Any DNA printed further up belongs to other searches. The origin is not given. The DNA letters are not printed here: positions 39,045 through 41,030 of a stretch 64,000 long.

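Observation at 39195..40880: Membrane protein fusing a catalytically degenerate PAP2 domain to a protein-kinase-like domain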

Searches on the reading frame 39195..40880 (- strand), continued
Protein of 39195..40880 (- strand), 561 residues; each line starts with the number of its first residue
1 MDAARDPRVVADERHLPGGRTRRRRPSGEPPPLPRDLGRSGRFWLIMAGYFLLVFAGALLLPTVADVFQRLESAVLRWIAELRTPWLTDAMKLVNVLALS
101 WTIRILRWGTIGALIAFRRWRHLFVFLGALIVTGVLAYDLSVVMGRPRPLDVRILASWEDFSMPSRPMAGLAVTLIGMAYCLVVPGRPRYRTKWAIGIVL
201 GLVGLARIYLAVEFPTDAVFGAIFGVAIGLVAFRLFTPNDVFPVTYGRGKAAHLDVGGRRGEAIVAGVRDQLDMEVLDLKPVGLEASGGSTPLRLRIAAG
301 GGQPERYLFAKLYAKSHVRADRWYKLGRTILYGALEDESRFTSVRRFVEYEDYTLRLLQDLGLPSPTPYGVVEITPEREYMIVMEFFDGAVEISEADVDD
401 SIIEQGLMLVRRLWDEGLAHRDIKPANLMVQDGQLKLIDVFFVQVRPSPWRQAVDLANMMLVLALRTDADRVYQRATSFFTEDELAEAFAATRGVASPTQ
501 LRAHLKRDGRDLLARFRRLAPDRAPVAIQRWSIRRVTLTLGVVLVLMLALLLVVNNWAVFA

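Call 68: search_protein_families(library=pfam, proteins=[P0125, P0134, P0137, P0175, P0151, P0160, P0233, P0230], max_evalue=0.001)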
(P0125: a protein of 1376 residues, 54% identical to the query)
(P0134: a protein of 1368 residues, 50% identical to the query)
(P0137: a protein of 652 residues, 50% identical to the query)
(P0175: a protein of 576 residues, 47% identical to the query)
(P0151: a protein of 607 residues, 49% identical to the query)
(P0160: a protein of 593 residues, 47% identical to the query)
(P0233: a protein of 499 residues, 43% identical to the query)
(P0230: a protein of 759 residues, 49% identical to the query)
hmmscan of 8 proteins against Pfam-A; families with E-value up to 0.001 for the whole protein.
P0125 (1376 aa): 15 families
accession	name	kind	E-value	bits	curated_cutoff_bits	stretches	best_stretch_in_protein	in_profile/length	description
PF13424.12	TPR_12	-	5.1e-27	94.3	30.1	4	554-622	7-77/77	Tetratricopeptide repeat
PF13176.12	TPR_7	-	1.1e-12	47.4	27.9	0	516-545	5-34/36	Tetratricopeptide repeat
PF00515.34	TPR_1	-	2.9e-11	43.1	27.8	0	510-541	1-32/34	Tetratricopeptide repeat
PF07719.23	TPR_2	-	1.1e-10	41.2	27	1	510-541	1-32/34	Tetratricopeptide repeat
PF13374.12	TPR_10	-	1.7e-10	41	27.5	0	630-662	2-34/42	Tetratricopeptide repeat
PF13181.12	TPR_8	-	1.8e-09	37.4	25.7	0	516-540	7-31/34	Tetratricopeptide repeat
PF13191.12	AAA_16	-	7.9e-08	33.4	32.6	1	24-162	1-166/167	AAA ATPase domain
PF17874.7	TPR_MalT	-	1.6e-06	28.1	45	1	593-774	4-179/336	MalT-like TPR region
PF20703.3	nSTAND1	-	8.1e-05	22.8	27.1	1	24-143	15-130/379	Novel STAND NTPase 1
PF13401.12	AAA_22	-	0.00015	22.6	27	1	42-142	5-97/130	AAA domain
PF01569.27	PAP2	-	0.00016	21.9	27.2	1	942-1047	8-124/130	PAP2 superfamily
PF06293.20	Kdo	-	0.00025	21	21.3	1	1126-1260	35-179/207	Lipopolysaccharide kinase (Kdo/WaaP) family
PF13174.12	TPR_6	-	0.00027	21.8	26.3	0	511-540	1-30/33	Tetratricopeptide repeat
PF00069.31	Pkinase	-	0.00056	19.8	31.7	1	1205-1251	97-144/263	Protein kinase domain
PF01163.29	RIO1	-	0.00078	19.5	22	0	1154-1250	52-149/187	RIO domain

P0134 (1368 aa): 8 families
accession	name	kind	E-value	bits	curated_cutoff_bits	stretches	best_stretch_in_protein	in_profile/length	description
PF13424.12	TPR_12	-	9.3e-13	48.6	30.1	3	574-645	2-75/77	Tetratricopeptide repeat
PF17874.7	TPR_MalT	-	4.5e-11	43.1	45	2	493-617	38-163/336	MalT-like TPR region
PF07719.23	TPR_2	-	7.3e-07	29.3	27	0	655-685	1-31/34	Tetratricopeptide repeat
PF00515.34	TPR_1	-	1.6e-05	25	27.8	0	655-684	1-30/34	Tetratricopeptide repeat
PF00069.31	Pkinase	-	0.00029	20.8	31.7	1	1192-1243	93-142/263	Protein kinase domain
PF13401.12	AAA_22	-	0.00035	21.3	27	1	33-143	5-109/130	AAA domain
PF13181.12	TPR_8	-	0.00069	20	25.7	0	655-685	1-31/34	Tetratricopeptide repeat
PF01569.27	PAP2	-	0.00081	19.6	27.2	0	933-1040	7-125/130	PAP2 superfamily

P0137 (652 aa): 2 families
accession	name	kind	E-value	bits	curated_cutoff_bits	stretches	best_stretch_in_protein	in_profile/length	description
PF01569.27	PAP2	-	9.5e-06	25.8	27.2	1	267-373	8-125/130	PAP2 superfamily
PF00069.31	Pkinase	-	5.1e-05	23.2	31.7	1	527-579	95-147/263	Protein kinase domain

P0175 (576 aa): 4 families
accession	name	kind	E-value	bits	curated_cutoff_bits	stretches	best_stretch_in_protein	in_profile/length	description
PF04069.17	OpuAC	-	3.6e-08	33.8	21.2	1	2-82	172-251/257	Substrate binding domain of ABC-type glycine betaine transport system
PF06293.20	Kdo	-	2.3e-05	24.4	21.3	1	417-562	31-185/207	Lipopolysaccharide kinase (Kdo/WaaP) family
PF00069.31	Pkinase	-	4.9e-05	23.3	31.7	1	507-546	104-144/263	Protein kinase domain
PF01636.29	APH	-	8.2e-05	22.9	23.2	1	459-545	104-195/239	Phosphotransferase enzyme family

P0151 (607 aa): 3 families
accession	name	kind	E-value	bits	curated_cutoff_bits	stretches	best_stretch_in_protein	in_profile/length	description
PF01163.29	RIO1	-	2.4e-06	27.7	22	1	377-481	44-149/187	RIO domain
PF06293.20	Kdo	-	0.00027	20.9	21.3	1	391-499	61-186/207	Lipopolysaccharide kinase (Kdo/WaaP) family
PF00069.31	Pkinase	-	0.0008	19.3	31.7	0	450-484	111-146/263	Protein kinase domain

P0160 (593 aa): 5 families
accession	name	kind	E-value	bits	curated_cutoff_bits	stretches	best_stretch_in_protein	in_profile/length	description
PF00069.31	Pkinase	-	5.6e-07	29.7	31.7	1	398-466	77-142/263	Protein kinase domain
PF01163.29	RIO1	-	8.4e-05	22.7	22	1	367-467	48-149/187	RIO domain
PF01569.27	PAP2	-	0.00013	22.2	27.2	1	134-240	8-124/130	PAP2 superfamily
PF01636.29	APH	-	0.00048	20.4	23.2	0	425-465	147-193/239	Phosphotransferase enzyme family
PF06293.20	Kdo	-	0.00096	19.1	21.3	0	380-466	64-166/207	Lipopolysaccharide kinase (Kdo/WaaP) family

P0233 (499 aa): 4 families
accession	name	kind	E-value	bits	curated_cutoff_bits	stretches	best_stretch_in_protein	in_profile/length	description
PF01569.27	PAP2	-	2.6e-09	37.3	27.2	1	210-256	79-125/130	PAP2 superfamily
PF01636.29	APH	-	3.1e-05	24.3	23.2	1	413-461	142-199/239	Phosphotransferase enzyme family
PF01163.29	RIO1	-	4.7e-05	23.5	22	1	358-457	49-149/187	RIO domain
PF00069.31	Pkinase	-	0.00045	20.1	31.7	1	414-459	99-145/263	Protein kinase domain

P0230 (759 aa): 1 family
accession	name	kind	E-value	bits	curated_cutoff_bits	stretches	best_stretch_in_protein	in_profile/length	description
PF01569.27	PAP2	-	2.7e-05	24.4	27.2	1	134-243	7-126/130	PAP2 superfamily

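Call 81: find_encoding_contigs(protein=P0136, flank=5000, max_places=1)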
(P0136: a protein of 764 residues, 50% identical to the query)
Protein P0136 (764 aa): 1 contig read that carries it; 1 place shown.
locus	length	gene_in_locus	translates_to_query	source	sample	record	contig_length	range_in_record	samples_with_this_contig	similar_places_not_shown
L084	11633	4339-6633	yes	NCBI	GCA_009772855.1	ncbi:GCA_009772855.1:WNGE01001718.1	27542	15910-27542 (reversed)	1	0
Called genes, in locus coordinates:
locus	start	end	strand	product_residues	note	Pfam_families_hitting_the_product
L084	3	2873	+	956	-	?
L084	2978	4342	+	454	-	PF02518:HATPase_c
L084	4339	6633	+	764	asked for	PF00072:Response_reg, PF01163:RIO1 (weak), PF01636:APH (faint)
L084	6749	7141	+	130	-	-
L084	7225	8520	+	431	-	PF23235:WHD_3rd_Lhr (faint), PF06224:AlkZ-like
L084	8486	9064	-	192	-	PF10517:DM13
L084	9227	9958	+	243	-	PF00072:Response_reg, PF00486:Trans_reg_C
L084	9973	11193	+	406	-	PF00672:HAMP (faint), PF00512:HisKA, PF02518:HATPase_c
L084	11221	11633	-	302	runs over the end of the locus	PF14257:DUF4349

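Call 82: find_encoding_contigs(protein=P0126, flank=5000, max_places=1)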
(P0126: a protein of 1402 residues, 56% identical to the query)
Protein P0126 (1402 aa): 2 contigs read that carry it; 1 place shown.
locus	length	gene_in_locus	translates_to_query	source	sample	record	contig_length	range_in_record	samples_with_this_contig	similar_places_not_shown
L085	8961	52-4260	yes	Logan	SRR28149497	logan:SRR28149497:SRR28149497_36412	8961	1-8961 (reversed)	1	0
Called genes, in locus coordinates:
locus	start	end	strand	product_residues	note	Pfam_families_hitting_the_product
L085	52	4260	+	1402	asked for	PF20703:nSTAND1 (weak), PF25872:HTH_77, PF01569:PAP2 (weak)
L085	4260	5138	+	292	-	-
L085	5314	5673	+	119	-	-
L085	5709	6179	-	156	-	PF03358:FMN_red (faint)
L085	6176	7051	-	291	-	PF00480:ROK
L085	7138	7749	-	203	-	PF01323:DSBA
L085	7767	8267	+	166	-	PF03473:MOSC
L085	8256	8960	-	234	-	?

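Call 83: find_encoding_contigs(protein=P0143, flank=5000, max_places=1)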
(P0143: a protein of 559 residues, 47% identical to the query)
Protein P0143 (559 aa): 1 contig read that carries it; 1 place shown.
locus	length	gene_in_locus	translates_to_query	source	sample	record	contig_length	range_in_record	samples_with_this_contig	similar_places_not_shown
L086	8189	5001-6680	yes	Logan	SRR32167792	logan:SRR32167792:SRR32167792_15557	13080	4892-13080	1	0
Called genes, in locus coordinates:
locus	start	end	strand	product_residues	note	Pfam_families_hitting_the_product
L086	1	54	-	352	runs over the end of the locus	-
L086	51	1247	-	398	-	PF13439:Glyco_transf_4 (faint), PF00534:Glycos_transf_1, PF13692:Glyco_trans_1_4, PF13524:Glyco_trans_1_2 (weak)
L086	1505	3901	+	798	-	PF01569:PAP2, PF01163:RIO1 (weak), PF03706:LPG_synthase_TM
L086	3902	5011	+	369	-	PF03706:LPG_synthase_TM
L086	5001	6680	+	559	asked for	PF01569:PAP2 (weak), PF01636:APH (faint), PF00069:Pkinase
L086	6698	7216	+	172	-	-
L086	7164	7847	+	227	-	PF01569:PAP2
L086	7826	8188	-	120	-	?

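Call 84: find_encoding_contigs(protein=P0165, flank=5000, max_places=1)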
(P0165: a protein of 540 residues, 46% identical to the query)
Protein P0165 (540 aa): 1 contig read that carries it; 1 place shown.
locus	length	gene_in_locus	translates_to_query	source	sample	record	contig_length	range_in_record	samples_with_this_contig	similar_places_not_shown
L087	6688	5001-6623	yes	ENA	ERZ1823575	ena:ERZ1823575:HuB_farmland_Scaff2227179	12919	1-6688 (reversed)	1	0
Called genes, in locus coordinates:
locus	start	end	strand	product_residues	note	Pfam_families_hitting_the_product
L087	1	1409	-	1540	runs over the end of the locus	-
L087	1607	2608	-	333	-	PF03706:LPG_synthase_TM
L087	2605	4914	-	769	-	PF01569:PAP2, PF00069:Pkinase (weak)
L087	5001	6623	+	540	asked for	PF01163:RIO1, PF06293:Kdo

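Call 87: search_protein_families(library=pfam, proteins=[L086:1505-3901:+, L087:2605-4914:-], max_evalue=0.01)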
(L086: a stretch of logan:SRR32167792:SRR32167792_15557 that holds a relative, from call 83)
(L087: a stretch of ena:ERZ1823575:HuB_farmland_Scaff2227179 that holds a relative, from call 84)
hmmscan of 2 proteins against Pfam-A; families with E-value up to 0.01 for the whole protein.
L086:1505-3901:+ (798 aa): 7 families
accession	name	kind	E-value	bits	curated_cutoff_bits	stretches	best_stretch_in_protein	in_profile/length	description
PF01569.27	PAP2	-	1.7e-18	67.1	27.2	1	115-225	2-124/130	PAP2 superfamily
PF03706.18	LPG_synthase_TM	-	5.2e-11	43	33.4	1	514-785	2-302/302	Lysylphosphatidylglycerol synthase TM region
PF01163.29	RIO1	-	6e-06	26.4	22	1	313-420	53-160/187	RIO domain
PF14378.12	PAP2_3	-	6.4e-06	26.5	27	1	159-218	127-187/190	PAP2 superfamily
PF00069.31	Pkinase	-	3.7e-05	23.7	31.7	1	322-419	50-153/263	Protein kinase domain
PF14360.12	PAP2_C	-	0.0021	19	27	1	160-218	7-68/74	PAP2 superfamily C-terminal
PF06293.20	Kdo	-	0.0022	17.9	21.3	1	361-418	115-177/207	Lipopolysaccharide kinase (Kdo/WaaP) family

L087:2605-4914:- (769 aa): 5 families
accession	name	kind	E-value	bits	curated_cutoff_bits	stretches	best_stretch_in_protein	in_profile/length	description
PF01569.27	PAP2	-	3.1e-16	59.7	27.2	1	100-207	5-124/130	PAP2 superfamily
PF00069.31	Pkinase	-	1.2e-06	28.6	31.7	1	349-398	103-152/263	Protein kinase domain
PF01163.29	RIO1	-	0.0001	22.4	22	1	286-391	44-151/187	RIO domain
PF03706.18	LPG_synthase_TM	-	0.00064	19.7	33.4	1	487-765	5-301/302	Lysylphosphatidylglycerol synthase TM region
PF14360.12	PAP2_C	-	0.0073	17.3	27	0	142-198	7-66/74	PAP2 superfamily C-terminal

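Call 88: find_homologous_proteins(query=L086:1505-3901:+, max_evalue=0.001)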
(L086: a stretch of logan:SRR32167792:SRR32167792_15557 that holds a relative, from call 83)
Query L086:1505-3901:+ (798 aa): 359 proteins with E <= 0.001 among 8000 candidates; the best 120 are listed.
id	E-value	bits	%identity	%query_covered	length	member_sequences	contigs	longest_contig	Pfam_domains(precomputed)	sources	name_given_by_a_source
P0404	0.0e+0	1638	99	100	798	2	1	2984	PF00069.32,PF01569.28,PF03706.19,PF01163.29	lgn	-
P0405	2.7e-233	795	52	95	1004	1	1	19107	PF00069.32,PF01569.28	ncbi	-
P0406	1.6e-230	786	51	96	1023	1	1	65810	PF00069.32,PF01569.28,PF14378.13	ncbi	-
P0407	2.5e-229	782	51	95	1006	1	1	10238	PF00069.32,PF01569.28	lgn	-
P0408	5.2e-227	774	51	96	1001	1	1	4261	PF00069.32,PF01569.28,PF14378.13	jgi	jgi:undecaprenyl-diphosphatase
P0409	3.0e-226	772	51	96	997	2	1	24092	PF06293.21,PF00069.32,PF01569.28,PF14378.13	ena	-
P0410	5.0e-202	692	52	98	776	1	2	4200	PF01569.28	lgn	-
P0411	8.0e-199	681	52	97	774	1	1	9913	PF01569.28,PF03706.19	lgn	-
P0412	9.1e-197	674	50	97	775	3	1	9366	PF01569.28,PF03706.19,PF01636.30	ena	-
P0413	8.7e-194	664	50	96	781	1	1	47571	PF01569.28,PF01636.30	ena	-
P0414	3.3e-193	663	49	96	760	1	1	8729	PF01569.28,PF01636.30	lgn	-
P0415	1.1e-191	657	50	88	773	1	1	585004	PF01569.28,PF01636.30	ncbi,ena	-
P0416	1.8e-189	650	49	96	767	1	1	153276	PF01569.28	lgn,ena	-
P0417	6.2e-189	648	49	95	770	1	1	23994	PF00069.32,PF01569.28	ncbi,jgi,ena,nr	ncbi:MAG TPA: phosphatase PAP2 family protein [Acidimicrobiales bacterium]|nr:phosphatase PAP2 famil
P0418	3.9e-188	646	49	96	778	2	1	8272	PF00069.32,PF01569.28,PF03706.19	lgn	-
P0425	2.1e-180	620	48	96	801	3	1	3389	PF00069.32,PF01569.28,PF01163.29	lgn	-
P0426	8.7e-177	608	48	96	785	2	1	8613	PF00069.32,PF01569.28,PF01163.29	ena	-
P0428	1.1e-172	595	53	78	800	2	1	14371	PF00069.32,PF01569.28,PF01163.29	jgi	jgi:glycosyltransferase 2 family protein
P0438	9.5e-165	568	47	90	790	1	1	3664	PF00069.32,PF01569.28,PF01163.29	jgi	jgi:glycosyltransferase 2 family protein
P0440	2.3e-164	567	51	79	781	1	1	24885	PF01569.28,PF01163.29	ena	-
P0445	2.2e-154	534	51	73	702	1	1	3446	PF01569.28,PF01163.29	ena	-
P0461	6.6e-122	427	39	99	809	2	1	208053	PF01569.28,PF03706.19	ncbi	ncbi:phosphatase PAP2 family protein [Geodermatophilus sp. SYSU D00691]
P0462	1.3e-121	426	41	94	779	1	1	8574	PF00069.32,PF01569.28,PF01163.29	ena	-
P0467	8.8e-120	420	41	94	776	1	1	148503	PF01569.28,PF01163.29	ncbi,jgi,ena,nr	ncbi:MAG TPA: phosphatase PAP2 family protein [Frankiaceae bacterium]|nr:phosphatase PAP2 family pro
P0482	5.0e-116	407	38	94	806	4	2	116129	PF14360.13,PF01569.28,PF03706.19,PF01163.29,PF01636.30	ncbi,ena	-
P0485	1.7e-115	406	43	74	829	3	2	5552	PF01569.28,PF03706.19,PF01163.29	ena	-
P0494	3.3e-114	401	38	98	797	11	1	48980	PF00069.32,PF01569.28,PF03706.19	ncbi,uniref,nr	ncbi:lysylphosphatidylglycerol synthase domain-containing protein [Nocardia wallacei]|uniref:lysylph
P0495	4.0e-114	401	38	94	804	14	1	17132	PF01569.28,PF03706.19,PF01163.29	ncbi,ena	-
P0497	1.0e-113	400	41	96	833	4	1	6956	PF00069.32,PF01569.28,PF03706.19,PF01163.29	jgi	jgi:glycosyltransferase 2 family protein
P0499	2.2e-113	399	38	95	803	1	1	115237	PF01569.28,PF03706.19,PF01163.29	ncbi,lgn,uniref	ncbi:phosphatase PAP2 family protein [Trujillonella humicola]|uniref:phosphatase PAP2 family protein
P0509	1.9e-111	392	42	68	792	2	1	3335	PF01569.28,PF01163.29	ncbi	-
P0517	1.9e-110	389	36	97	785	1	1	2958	PF06293.21,PF00069.32,PF01569.28,PF03706.19,PF01163.29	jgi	jgi:uncharacterized membrane protein YbhN (UPF0104 family)/membrane-associated phospholipid phosphat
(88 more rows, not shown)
